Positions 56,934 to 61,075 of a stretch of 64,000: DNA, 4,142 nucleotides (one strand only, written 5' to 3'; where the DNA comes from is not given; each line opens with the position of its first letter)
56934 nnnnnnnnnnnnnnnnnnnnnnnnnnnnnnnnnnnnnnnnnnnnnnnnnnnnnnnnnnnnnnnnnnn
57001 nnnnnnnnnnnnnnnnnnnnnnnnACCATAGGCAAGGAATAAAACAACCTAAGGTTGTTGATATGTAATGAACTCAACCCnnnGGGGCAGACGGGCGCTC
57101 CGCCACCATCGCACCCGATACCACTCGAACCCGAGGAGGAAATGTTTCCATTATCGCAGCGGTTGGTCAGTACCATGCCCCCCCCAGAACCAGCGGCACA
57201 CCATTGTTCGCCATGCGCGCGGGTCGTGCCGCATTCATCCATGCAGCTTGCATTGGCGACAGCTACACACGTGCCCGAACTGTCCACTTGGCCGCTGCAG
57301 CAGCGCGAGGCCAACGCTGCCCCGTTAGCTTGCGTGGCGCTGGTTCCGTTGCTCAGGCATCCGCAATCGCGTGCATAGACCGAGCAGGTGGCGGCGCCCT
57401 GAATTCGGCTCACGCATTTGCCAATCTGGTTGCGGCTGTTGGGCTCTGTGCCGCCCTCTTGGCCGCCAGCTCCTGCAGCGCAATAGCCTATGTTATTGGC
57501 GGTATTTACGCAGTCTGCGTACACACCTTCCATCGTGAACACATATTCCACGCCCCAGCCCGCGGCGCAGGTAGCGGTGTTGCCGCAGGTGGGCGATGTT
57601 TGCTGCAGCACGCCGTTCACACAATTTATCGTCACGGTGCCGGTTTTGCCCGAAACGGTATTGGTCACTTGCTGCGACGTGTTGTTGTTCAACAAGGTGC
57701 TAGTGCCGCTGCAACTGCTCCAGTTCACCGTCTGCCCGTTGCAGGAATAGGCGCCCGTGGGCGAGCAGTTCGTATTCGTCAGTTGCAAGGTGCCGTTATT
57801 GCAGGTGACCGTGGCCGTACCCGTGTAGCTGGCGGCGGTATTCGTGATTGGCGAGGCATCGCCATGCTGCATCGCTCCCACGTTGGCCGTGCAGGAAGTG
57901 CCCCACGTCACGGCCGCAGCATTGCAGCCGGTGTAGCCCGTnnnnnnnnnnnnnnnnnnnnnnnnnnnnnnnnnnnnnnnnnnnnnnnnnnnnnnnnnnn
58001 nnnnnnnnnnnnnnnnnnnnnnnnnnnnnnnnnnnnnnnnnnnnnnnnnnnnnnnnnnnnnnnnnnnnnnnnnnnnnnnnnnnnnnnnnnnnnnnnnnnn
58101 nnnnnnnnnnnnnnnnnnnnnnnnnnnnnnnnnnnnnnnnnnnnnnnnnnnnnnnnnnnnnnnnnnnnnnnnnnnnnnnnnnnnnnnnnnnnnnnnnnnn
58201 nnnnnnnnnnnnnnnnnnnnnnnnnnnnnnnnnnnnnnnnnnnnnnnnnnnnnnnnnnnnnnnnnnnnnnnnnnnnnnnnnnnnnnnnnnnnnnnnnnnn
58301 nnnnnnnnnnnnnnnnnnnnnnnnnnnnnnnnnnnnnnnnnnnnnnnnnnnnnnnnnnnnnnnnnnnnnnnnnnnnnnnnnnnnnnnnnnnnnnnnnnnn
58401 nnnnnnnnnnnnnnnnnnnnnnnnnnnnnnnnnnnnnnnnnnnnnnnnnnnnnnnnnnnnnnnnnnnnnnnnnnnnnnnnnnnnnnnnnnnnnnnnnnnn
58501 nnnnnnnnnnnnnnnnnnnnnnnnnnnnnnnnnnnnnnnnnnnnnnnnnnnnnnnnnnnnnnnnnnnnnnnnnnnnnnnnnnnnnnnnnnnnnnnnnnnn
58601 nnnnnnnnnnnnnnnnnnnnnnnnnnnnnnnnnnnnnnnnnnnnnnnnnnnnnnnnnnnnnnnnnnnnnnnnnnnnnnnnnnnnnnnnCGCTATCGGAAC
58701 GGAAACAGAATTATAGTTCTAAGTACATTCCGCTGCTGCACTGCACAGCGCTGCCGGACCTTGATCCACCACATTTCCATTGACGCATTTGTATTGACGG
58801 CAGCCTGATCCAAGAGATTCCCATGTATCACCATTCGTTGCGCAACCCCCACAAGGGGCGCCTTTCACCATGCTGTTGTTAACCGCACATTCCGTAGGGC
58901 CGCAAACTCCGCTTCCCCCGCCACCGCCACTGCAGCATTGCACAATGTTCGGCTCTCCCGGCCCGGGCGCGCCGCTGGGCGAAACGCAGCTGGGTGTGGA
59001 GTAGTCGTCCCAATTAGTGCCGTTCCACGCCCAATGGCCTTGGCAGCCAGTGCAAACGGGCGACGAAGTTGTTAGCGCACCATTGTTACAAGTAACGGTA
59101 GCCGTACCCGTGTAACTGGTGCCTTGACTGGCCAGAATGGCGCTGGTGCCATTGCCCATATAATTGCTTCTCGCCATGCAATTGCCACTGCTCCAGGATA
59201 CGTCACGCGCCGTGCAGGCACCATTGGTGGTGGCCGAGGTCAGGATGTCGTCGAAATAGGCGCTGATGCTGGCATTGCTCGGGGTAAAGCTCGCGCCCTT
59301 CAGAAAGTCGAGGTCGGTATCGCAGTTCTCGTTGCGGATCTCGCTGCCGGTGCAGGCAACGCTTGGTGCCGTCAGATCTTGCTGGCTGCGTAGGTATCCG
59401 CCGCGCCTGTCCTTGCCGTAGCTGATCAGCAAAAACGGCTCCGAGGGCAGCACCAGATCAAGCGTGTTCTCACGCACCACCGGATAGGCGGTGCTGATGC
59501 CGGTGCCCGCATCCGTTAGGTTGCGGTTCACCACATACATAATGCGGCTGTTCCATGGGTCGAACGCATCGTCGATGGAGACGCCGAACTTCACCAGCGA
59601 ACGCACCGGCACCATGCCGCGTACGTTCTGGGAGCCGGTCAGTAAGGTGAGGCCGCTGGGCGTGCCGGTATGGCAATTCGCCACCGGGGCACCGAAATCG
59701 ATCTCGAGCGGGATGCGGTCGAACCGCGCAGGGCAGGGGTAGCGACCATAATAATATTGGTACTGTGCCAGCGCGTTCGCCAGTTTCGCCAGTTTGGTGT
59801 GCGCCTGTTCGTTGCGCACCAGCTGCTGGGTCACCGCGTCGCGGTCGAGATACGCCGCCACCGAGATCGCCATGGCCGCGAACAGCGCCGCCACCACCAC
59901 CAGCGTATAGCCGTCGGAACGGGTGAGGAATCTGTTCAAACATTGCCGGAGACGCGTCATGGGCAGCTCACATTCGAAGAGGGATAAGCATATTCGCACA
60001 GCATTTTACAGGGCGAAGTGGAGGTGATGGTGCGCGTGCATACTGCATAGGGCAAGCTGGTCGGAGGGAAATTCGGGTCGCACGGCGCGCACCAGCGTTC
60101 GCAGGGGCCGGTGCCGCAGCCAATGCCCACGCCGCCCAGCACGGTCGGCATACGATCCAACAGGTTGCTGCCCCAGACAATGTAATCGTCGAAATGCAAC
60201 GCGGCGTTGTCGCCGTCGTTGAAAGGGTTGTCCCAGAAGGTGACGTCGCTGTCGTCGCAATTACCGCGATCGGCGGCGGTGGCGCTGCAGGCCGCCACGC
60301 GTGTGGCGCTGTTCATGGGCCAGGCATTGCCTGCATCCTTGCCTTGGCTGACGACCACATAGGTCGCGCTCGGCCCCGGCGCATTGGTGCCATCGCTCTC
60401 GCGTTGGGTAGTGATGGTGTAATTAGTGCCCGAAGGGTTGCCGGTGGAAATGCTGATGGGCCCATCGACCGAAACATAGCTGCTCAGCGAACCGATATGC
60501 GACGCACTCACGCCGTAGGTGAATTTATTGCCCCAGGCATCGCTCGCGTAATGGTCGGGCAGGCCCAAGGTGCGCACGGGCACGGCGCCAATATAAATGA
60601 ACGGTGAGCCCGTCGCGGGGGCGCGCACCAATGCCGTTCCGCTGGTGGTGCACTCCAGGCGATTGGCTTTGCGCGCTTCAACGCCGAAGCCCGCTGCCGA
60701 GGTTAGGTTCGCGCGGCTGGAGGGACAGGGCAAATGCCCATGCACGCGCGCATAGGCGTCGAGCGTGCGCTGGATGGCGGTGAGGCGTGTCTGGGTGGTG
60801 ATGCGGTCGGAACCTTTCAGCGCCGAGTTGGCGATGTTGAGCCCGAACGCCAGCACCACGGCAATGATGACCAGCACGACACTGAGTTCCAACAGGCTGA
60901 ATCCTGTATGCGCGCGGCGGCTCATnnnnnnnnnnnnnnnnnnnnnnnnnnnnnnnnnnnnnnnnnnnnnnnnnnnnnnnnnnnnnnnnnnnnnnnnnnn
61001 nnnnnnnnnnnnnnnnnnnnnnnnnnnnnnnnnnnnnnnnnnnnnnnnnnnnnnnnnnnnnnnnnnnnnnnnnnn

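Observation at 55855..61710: Five-gene operon of paralogous prepilin-type proteins with a GspG-like core and divergent C-terminal modules, far from any assembly machinery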

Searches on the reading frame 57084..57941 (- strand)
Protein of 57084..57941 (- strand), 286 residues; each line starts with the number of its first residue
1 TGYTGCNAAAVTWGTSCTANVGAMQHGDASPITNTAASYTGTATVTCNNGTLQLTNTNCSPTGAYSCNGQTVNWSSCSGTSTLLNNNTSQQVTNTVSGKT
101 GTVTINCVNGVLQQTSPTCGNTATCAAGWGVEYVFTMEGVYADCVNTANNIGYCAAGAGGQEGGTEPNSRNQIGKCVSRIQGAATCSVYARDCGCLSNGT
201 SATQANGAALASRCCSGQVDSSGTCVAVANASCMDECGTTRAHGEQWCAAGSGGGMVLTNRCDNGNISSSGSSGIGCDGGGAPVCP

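Call 43: find_homologous_proteins(query=window:57084-57941:-, max_evalue=0.001)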
Query window:57084-57941:-: 4515 candidates shared short words with the query, none scored E <= 0.001.

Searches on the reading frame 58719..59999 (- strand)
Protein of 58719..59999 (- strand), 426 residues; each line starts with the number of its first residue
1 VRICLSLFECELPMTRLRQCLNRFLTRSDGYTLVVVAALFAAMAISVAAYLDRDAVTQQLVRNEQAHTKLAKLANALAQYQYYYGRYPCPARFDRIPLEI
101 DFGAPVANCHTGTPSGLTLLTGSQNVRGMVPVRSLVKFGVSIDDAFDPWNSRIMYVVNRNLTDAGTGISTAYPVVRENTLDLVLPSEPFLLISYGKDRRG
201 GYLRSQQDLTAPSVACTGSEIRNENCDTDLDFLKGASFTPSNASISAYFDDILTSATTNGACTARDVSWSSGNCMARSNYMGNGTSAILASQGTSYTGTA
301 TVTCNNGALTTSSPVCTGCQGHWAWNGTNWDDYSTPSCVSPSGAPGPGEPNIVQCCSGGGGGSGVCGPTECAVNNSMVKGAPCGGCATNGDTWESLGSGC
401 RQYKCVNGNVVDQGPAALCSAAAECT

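Call 3: search_protein_families(library=pfam, proteins=[window:58719-59999:-], max_evalue=1)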
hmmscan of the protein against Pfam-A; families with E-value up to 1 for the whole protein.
window:58719-59999:- (426 aa): 1 family
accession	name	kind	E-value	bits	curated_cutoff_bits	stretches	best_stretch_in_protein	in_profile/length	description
PF08334.16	T2SSG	-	0.27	11.7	21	0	62-88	10-36/108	Type II secretion system (T2SS), protein G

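Call 4: search_protein_families(library=ncbifam, proteins=[window:58719-59999:-], max_evalue=1)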
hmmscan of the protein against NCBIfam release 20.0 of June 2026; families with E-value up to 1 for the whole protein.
window:58719-59999:- (426 aa): 0 families

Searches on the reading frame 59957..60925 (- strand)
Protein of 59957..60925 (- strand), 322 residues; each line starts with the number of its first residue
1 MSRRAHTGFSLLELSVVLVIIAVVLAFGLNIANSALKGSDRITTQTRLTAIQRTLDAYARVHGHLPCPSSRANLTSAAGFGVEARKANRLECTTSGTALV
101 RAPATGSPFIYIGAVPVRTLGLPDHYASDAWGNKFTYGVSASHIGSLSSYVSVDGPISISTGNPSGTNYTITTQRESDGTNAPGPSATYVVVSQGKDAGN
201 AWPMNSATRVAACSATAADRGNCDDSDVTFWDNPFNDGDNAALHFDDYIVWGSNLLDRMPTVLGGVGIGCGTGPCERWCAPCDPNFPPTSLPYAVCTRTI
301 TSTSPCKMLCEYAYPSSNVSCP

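Call 3: search_protein_families(library=pfam, proteins=[window:59957-60925:-], max_evalue=1)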
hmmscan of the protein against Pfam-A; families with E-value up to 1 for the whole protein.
window:59957-60925:- (322 aa): 4 families
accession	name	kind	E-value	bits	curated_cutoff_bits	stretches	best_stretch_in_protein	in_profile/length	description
PF07963.17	N_methyl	-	2.1e-05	24.3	21.2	1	3-27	1-25/27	Prokaryotic N-terminal methylation motif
PF23924.1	DUF7263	-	0.0027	17.8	27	1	10-48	6-44/222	Family of unknown function (DUF7263)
PF16249.12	DUF4906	-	0.011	16.2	27.7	1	163-194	10-40/73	Domain of unknown function (DUF4906)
PF08334.16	T2SSG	-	0.13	12.8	21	0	126-143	65-82/108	Type II secretion system (T2SS), protein G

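Call 4: search_protein_families(library=ncbifam, proteins=[window:59957-60925:-], max_evalue=1)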
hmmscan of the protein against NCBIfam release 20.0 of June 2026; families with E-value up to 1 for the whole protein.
window:59957-60925:- (322 aa): 7 families
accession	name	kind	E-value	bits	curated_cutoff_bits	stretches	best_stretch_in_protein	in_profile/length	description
TIGR02532.1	IV_pilin_GFxxxE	domain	7.9e-06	25.5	16.3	1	7-29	2-24/24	prepilin-type N-terminal cleavage/methylation domain-containing protein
TIGR01710.1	typeII_sec_gspG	equivalog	2.5e-05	24.3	88.85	1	8-67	2-61/134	type II secretion system major pseudopilin GspG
TIGR01708.2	typeII_sec_gspH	equivalog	0.00011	22.3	80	1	7-64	2-59/169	type II secretion system minor pseudopilin GspH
TIGR02596.1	TIGR02596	subfamily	0.02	15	70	1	9-46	1-37/196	Verru_Chthon cassette protein D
NF007800.0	PRK10506.1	equivalog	0.027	14.3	158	1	4-30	6-32/163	prepilin peptidase-dependent protein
NF007862.0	PRK10574.1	equivalog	0.034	14.3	138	1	6-30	4-28/145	prepilin peptidase-dependent pilin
NF040999.1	pilin_ComGC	equivalog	0.059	13.6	75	1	7-26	2-21/84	competence type IV pilus major pilin ComGC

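Call 15: list_cluster_members(proteins=[P0001, P0002, window:59957-60925:-, window:57081-58688:-, window:55855-57024:-, window:53793-55733:-])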
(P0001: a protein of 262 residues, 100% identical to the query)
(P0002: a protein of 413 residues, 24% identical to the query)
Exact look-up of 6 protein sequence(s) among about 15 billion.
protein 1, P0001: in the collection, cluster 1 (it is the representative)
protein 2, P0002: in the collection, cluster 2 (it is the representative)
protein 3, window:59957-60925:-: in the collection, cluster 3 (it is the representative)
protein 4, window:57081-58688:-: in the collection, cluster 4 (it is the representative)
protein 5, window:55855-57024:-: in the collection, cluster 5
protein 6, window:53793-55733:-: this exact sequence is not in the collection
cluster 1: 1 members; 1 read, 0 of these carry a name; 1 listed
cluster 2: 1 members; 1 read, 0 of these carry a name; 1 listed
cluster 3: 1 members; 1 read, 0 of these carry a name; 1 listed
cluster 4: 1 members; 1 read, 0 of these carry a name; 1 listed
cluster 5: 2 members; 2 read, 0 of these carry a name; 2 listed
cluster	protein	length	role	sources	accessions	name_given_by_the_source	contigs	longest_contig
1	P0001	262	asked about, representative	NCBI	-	-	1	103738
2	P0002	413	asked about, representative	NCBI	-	-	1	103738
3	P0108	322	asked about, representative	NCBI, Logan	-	-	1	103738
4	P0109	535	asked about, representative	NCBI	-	-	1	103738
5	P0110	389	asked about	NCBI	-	-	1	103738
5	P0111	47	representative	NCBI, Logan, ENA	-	-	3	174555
